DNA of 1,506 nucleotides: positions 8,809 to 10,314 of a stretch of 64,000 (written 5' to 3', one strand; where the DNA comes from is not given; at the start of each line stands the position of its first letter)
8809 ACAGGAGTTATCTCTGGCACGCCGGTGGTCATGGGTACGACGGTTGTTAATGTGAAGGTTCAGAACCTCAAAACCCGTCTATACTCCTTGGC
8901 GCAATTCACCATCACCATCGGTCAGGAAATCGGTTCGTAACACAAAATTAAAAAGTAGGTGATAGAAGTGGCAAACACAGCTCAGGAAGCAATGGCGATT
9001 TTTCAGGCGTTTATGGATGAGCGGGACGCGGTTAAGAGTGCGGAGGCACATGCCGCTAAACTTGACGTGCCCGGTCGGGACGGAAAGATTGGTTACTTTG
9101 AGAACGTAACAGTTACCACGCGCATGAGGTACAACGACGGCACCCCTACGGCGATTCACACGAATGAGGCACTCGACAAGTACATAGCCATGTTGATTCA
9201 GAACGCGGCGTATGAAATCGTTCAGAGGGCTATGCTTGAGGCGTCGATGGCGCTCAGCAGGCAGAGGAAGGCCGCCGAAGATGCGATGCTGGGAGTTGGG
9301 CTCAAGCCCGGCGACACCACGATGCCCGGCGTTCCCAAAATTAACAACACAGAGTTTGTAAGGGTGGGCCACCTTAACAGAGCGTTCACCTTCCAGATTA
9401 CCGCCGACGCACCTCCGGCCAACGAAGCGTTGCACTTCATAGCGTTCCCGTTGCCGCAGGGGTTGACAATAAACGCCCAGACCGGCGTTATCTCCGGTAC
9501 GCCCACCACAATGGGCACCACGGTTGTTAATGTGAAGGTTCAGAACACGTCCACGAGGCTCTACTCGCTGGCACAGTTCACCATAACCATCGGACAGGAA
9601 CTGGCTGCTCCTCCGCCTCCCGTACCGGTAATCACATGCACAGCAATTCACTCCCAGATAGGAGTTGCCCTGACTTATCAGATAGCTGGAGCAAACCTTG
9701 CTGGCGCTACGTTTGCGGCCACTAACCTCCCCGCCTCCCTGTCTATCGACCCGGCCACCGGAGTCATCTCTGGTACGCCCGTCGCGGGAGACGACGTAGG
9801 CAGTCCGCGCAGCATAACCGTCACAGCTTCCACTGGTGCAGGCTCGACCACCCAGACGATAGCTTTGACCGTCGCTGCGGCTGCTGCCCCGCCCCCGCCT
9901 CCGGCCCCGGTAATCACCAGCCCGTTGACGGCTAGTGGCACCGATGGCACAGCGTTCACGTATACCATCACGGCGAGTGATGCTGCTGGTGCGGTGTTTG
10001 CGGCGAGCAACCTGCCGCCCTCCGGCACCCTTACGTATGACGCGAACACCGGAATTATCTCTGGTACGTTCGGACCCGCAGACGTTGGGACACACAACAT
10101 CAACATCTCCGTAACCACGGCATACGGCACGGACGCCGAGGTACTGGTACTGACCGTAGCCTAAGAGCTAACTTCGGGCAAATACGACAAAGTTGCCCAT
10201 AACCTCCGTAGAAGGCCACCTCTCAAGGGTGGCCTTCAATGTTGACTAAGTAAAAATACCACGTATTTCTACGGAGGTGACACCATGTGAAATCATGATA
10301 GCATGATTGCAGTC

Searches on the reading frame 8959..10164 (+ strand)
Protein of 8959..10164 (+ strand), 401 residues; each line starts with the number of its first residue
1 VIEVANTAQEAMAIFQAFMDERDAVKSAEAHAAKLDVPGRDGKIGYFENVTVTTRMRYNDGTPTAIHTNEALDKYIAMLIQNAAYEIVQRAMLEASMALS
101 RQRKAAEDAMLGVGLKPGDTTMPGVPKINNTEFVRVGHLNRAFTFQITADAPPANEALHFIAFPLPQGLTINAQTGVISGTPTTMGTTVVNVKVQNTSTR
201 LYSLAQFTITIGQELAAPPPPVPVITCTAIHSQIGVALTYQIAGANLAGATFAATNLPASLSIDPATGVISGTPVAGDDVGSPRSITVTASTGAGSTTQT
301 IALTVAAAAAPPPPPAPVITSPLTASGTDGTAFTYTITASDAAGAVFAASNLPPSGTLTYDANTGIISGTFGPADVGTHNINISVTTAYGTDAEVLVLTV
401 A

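Call 31: search_protein_families(library=pfam, proteins=[window:8959-10164:+], max_evalue=0.01)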
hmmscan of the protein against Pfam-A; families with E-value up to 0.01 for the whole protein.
window:8959-10164:+ (401 aa): 3 families
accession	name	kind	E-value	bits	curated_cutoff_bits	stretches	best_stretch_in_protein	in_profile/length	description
PF05345.18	He_PIG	-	8.6e-26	90.7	24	3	140-211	16-95/96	Putative Ig domain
PF18957.6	RibLong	-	0.00025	22.2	27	0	248-299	34-85/93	Long Rib domain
PF24908.1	Ig_SIBA-E_2nd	-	0.0028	18.2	27.8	0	144-208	17-85/117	Integrin beta-like protein A-E, second Ig-like domain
